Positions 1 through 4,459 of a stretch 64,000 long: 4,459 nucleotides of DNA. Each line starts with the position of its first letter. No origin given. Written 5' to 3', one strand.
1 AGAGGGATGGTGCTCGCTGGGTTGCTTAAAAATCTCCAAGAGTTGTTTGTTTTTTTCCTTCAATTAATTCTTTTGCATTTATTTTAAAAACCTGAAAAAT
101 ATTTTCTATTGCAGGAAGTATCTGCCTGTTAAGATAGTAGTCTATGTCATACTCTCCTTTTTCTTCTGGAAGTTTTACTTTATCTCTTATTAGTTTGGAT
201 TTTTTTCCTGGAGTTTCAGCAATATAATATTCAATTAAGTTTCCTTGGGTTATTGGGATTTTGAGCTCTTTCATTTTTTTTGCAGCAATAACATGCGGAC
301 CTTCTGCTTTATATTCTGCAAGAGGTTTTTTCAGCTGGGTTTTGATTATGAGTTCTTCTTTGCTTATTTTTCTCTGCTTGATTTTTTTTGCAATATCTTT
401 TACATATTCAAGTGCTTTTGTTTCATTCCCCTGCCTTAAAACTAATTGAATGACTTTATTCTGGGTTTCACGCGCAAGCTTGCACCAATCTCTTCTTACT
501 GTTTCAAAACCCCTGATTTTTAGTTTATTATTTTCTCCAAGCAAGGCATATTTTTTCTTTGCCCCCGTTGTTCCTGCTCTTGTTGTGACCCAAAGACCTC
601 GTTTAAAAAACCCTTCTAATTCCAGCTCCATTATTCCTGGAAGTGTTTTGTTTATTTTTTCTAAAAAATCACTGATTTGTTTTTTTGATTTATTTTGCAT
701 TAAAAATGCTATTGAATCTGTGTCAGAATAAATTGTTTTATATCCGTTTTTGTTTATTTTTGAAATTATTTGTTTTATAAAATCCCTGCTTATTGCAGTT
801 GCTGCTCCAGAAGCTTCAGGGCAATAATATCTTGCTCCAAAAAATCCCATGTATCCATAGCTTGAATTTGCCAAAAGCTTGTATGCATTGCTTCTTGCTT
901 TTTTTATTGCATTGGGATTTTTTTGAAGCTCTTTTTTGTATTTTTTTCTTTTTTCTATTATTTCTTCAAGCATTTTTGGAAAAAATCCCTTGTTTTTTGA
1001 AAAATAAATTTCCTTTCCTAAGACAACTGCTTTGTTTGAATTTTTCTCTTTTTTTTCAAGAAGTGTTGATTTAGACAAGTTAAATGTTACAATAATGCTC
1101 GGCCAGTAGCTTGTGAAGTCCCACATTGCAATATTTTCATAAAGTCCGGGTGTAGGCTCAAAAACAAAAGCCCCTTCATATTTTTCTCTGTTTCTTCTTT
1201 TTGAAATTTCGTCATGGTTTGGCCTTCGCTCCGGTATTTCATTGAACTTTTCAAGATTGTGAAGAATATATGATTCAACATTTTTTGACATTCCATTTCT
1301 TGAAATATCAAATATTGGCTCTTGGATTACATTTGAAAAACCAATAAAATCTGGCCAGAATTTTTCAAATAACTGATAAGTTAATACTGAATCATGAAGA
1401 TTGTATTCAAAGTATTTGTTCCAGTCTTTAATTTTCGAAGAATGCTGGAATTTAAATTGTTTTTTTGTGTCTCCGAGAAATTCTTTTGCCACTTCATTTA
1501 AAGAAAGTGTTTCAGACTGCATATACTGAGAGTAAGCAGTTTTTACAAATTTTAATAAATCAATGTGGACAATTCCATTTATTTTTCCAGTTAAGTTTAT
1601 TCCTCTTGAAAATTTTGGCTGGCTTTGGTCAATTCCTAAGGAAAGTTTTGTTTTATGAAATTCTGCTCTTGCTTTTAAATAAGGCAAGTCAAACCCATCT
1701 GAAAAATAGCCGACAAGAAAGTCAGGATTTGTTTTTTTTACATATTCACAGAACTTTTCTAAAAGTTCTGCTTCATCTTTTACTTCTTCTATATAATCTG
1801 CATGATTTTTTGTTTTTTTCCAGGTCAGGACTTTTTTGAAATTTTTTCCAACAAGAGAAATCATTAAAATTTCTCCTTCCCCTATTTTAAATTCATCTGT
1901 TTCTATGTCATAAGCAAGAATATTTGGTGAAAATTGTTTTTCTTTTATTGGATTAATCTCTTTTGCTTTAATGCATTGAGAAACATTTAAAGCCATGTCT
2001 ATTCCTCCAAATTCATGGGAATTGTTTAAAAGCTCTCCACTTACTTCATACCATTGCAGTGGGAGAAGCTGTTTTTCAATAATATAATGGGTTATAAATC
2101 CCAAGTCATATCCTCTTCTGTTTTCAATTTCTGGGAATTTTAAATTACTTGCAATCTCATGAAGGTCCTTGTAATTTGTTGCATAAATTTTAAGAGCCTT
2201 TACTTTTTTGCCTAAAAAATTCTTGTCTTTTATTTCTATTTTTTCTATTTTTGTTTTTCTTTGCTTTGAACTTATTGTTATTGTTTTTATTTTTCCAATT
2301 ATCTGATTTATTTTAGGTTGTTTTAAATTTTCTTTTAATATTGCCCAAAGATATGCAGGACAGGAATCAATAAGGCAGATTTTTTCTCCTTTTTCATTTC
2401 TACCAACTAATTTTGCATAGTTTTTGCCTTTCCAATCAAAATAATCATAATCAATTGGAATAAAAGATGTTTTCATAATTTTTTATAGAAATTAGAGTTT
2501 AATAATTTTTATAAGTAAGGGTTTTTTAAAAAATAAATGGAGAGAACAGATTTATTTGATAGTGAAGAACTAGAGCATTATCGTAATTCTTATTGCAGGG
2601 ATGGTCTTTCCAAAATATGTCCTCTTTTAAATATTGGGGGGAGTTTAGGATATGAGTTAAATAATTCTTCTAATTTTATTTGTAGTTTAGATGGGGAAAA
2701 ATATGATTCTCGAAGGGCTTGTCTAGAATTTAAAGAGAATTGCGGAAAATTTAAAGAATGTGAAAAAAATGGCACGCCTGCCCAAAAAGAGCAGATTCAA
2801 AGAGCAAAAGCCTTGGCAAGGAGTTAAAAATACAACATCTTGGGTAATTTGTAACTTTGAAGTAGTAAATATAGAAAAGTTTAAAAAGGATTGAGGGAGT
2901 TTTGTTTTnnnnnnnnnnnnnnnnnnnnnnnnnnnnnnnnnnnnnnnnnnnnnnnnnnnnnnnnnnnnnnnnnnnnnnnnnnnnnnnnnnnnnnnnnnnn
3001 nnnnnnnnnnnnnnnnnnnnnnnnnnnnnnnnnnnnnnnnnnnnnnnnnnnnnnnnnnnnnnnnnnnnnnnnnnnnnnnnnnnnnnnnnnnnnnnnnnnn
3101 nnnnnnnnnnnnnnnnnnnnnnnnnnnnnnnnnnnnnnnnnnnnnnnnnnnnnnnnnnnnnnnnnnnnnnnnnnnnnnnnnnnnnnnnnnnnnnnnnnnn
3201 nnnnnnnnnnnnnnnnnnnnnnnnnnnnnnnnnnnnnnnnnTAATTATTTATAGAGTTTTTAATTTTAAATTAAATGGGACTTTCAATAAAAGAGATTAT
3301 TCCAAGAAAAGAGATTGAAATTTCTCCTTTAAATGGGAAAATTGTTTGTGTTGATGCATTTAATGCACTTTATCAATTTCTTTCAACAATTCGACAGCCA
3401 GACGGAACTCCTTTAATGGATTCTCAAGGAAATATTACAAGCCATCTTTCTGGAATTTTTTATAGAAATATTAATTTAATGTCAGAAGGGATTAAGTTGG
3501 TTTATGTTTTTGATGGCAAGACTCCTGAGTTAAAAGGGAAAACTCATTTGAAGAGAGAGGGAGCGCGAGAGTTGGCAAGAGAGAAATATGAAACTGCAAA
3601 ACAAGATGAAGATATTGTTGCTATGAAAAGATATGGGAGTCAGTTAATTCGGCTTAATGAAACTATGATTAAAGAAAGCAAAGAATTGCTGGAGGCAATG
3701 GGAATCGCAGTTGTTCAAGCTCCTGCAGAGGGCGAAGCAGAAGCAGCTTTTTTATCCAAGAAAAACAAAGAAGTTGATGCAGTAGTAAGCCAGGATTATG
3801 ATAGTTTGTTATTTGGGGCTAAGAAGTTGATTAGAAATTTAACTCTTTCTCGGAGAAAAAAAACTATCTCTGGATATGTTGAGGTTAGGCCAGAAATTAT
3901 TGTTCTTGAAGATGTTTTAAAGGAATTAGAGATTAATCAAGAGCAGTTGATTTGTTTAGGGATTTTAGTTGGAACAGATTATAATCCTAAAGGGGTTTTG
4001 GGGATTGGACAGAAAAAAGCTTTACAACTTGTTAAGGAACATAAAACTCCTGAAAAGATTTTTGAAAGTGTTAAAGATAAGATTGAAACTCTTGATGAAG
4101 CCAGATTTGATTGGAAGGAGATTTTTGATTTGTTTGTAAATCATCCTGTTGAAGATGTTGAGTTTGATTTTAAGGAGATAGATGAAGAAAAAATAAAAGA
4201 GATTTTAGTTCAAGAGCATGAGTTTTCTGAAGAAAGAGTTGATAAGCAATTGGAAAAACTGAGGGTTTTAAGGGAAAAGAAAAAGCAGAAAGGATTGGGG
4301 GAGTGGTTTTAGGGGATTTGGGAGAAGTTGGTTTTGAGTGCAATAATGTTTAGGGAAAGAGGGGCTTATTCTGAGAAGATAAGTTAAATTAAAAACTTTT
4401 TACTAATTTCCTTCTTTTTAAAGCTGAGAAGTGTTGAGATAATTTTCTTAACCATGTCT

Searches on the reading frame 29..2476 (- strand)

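Call 80: search_protein_families(library=pfam, max_evalue=0.0001, proteins=[window:29-2476:-])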
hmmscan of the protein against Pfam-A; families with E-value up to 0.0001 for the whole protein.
window:29-2476:- (816 aa): 4 families
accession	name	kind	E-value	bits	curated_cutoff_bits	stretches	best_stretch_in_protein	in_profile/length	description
PF00136.26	DNA_pol_B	-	1.7e-61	208.9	23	1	394-795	9-451/453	DNA polymerase family B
PF03104.25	DNA_pol_B_exo1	-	2.2e-26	93.2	23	1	121-316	4-233/242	DNA polymerase family B, exonuclease domain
PF10108.15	DNA_pol_B_exo2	-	4.4e-08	33.5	24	1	230-373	32-173/213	Predicted 3'-5' exonuclease related to the exonuclease domain of PolB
PF13482.12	RNase_H_2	-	4.2e-06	27.2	22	1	189-363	3-154/165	RNase_H superfamily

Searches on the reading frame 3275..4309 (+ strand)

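Call 80: search_protein_families(library=pfam, max_evalue=0.0001, proteins=[window:3275-4309:+])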
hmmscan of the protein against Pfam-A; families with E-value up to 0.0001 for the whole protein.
window:3275-4309:+ (345 aa): 2 families
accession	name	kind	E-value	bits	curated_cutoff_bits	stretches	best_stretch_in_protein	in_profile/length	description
PF00867.23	XPG_I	-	3.9e-26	91.7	24.9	1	143-235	1-89/89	XPG I-region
PF00752.23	XPG_N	-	1.9e-15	57.6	22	1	12-99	17-99/101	XPG N-terminal domain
